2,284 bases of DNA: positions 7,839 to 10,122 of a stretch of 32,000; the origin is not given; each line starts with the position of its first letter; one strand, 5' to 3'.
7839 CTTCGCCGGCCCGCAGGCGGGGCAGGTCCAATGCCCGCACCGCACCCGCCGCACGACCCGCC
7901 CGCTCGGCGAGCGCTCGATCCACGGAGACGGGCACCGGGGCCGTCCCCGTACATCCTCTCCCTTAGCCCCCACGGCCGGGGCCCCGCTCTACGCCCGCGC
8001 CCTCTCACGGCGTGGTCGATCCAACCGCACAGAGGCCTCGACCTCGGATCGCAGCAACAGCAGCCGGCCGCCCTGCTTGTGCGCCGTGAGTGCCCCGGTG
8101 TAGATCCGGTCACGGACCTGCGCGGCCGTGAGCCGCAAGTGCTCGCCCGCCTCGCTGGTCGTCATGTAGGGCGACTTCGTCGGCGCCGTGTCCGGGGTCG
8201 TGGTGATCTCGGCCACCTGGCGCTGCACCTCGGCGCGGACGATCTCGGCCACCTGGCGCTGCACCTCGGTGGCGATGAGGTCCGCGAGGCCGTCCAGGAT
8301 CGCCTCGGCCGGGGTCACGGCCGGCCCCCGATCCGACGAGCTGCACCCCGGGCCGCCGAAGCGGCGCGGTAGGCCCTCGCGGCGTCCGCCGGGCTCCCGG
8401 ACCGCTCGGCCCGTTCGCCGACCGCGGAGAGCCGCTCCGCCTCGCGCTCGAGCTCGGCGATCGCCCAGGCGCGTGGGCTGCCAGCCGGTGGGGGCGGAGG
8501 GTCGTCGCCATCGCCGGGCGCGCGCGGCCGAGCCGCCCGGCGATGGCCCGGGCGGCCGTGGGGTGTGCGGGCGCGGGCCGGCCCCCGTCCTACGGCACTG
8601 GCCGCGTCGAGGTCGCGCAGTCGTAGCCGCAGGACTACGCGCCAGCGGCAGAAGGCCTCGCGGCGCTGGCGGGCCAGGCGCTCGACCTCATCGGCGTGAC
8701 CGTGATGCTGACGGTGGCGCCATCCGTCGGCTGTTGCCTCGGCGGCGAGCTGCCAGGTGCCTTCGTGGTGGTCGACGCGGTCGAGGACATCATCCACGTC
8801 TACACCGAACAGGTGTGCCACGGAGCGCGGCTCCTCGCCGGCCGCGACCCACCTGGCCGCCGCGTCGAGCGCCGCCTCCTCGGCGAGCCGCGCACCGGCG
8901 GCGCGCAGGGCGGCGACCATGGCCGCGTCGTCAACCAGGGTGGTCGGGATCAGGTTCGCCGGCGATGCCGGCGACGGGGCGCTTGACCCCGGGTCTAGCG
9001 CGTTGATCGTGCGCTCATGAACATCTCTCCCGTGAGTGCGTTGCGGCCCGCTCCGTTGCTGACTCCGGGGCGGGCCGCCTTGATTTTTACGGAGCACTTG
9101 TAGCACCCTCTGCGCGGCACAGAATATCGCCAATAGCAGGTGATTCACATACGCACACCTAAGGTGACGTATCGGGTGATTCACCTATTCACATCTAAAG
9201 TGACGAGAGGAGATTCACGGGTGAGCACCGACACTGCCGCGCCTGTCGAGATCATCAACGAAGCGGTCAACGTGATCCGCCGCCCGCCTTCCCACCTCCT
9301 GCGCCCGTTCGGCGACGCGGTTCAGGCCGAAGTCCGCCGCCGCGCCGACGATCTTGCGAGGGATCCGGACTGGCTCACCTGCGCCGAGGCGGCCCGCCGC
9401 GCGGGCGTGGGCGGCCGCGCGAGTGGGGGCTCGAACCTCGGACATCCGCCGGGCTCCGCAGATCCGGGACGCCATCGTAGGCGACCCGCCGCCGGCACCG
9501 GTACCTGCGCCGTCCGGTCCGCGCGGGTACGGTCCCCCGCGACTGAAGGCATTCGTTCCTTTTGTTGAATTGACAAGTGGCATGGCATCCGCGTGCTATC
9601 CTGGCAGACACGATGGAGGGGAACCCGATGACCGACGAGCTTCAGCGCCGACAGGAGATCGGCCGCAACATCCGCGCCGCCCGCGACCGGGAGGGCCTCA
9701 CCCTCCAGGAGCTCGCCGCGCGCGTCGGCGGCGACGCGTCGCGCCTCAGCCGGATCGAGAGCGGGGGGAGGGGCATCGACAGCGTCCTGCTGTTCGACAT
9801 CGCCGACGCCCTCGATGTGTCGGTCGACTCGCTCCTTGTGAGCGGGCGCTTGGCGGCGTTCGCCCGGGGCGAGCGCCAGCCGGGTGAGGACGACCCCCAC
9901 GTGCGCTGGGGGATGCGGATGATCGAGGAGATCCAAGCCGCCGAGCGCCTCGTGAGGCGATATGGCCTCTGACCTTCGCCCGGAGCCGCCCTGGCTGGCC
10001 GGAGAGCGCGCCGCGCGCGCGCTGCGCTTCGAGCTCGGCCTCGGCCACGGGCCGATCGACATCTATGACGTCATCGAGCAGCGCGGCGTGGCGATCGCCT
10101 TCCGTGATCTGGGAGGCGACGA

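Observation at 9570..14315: Six-gene, translationally coupled CBASS-like operon with an unrecognised composition: XRE - ImmA - PIN-like - TIR-SAVED - CD-NTase - E2/SEC-C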

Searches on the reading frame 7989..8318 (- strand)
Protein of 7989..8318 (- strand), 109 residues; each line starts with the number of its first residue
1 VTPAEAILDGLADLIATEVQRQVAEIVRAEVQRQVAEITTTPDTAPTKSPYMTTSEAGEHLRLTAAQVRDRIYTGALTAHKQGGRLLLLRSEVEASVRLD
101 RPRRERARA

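Call 87: search_protein_families(library=pfam, proteins=[window:7989-8318:-], max_evalue=0.01)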
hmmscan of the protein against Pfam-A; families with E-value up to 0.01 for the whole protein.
window:7989-8318:- (109 aa): 1 family
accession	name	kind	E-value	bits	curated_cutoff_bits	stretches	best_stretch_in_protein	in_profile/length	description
PF12728.13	HTH_17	-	1.1e-05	26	27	1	51-95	1-45/51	Helix-turn-helix domain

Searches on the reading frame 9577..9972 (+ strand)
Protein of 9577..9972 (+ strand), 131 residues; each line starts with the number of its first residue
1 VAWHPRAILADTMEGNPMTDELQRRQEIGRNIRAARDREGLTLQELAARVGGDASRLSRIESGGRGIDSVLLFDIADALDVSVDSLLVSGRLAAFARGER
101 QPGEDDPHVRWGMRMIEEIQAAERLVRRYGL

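Call 3: search_protein_families(library=pfam, proteins=[window:9577-9972:+], max_evalue=0.1)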
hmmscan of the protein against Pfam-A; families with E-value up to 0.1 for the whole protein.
window:9577-9972:+ (131 aa): 7 families
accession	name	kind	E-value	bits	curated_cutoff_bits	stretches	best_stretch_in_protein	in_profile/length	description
PF01381.28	HTH_3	-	3.6e-11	43.4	23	1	32-85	1-54/55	Helix-turn-helix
PF13560.12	HTH_31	-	6.2e-10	39.7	27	1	27-84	1-59/64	Helix-turn-helix domain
PF12844.13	HTH_19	-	1.7e-06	28.3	30.2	1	29-86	1-58/64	Helix-turn-helix domain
PF13744.12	HTH_37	-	0.00012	22.2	27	1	15-63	6-54/80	Helix-turn-helix domain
PF13443.12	HTH_26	-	0.016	15.9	22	1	36-87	6-58/63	Cro/C1-type HTH DNA-binding domain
PF04545.22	Sigma70_r4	-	0.058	13.4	24.1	0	35-62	15-42/50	Sigma-70, region 4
PF13413.12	HTH_25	-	0.067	13.5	24.6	0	33-63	3-33/62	Helix-turn-helix domain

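Call 4: search_protein_families(library=padloc, proteins=[window:9577-9972:+], max_evalue=0.1)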
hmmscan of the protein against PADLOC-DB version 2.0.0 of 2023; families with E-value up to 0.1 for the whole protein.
window:9577-9972:+ (131 aa): 14 families
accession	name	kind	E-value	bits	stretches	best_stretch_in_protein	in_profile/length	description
PDLC02926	HTH_VI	-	4.9e-11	40.7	1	28-88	2-62/92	-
PDLC04142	capH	-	4.5e-08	32.1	1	28-104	7-85/103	capH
PDLC04775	PDC-M69A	-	5.2e-06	24.9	1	26-89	6-69/113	-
PDLC03665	Control_protein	-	2.7e-05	22.4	1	28-87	9-69/77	control protein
PDLC03953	RmrA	-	7.7e-05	20.1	1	28-84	6-62/373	-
PDLC03949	RmrA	-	8.1e-05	19.6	1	31-83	6-58/363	-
PDLC03664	Control_protein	-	0.001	17.4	1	28-83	14-69/74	control protein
PDLC03952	RmrA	-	0.0011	15.9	1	22-83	17-78/395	-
PDLC03954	RmrA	-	0.0042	14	1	28-87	11-70/380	-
PDLC03943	RmrA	-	0.0055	13.8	1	29-82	4-57/370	-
PDLC03951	RmrA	-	0.0055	13.7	1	32-87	13-68/400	-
PDLC03946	RmrA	-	0.0077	13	1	31-83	6-58/357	-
PDLC03956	RmrA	-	0.031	11.3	1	33-87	15-69/399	-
PDLC03947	RmrA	-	0.035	10.9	1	23-80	7-64/383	-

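Call 5: search_protein_families(library=ncbifam, proteins=[window:9577-9972:+], max_evalue=0.1)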
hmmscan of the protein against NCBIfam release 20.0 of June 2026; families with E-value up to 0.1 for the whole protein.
window:9577-9972:+ (131 aa): 13 families
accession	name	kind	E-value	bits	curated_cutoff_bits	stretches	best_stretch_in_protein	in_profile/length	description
NF006015.0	PRK08154.1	subfamily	1.5e-07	30.9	204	1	23-89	26-92/314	anaerobic benzoate catabolism transcriptional regulator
NF041677.1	trans_regClgR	equivalog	2.9e-06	27.3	170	1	25-90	6-71/113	transcriptional regulator ClgR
NF047948.1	male_kill_WMK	equivalog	3.1e-06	26.9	300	1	26-88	4-66/300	WO male-killing family protein Wmk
NF041951.1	phage_RstR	subfamily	5.2e-06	26.7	80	1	28-89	3-64/108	RstR family transcriptional repressor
NF046032.1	TransRegSlrRBacil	equivalog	0.0001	22.4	250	1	28-89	2-64/149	HTH-type transcriptional regulator SlrR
TIGR03070.1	couple_hipB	subfamily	0.00041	20.3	71.65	1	27-79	2-54/58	type II toxin-antitoxin system Y4mF family antitoxin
TIGR00270.2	TIGR00270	equivalog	0.00041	20.2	110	1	24-63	72-111/159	multiprotein bridging factor aMBF1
NF041575.1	antitoxPezA_Strep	equivalog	0.0037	17.2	290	1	28-83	2-57/158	type II toxin-antitoxin system antitoxin PezA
TIGR03830.1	CxxCG_CxxCG_HTH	subfamily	0.01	15.6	61.8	1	25-63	63-101/127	type II TA system antitoxin MqsA family protein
NF007271.0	PRK09726.1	equivalog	0.014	15.4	79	1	31-83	16-68/88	type II toxin-antitoxin system antitoxin HipB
NF010465.0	PRK13890.1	equivalog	0.018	15.2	96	1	32-90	10-68/121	conjugal transfer protein TrbA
NF050110.1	TransRegBldD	equivalog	0.049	13.3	250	1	26-93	7-76/162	transcriptional regulator BldD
TIGR02612.1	mob_myst_A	hypoth_equivalog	0.078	12.9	122.6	1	32-62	30-60/150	mobile mystery protein A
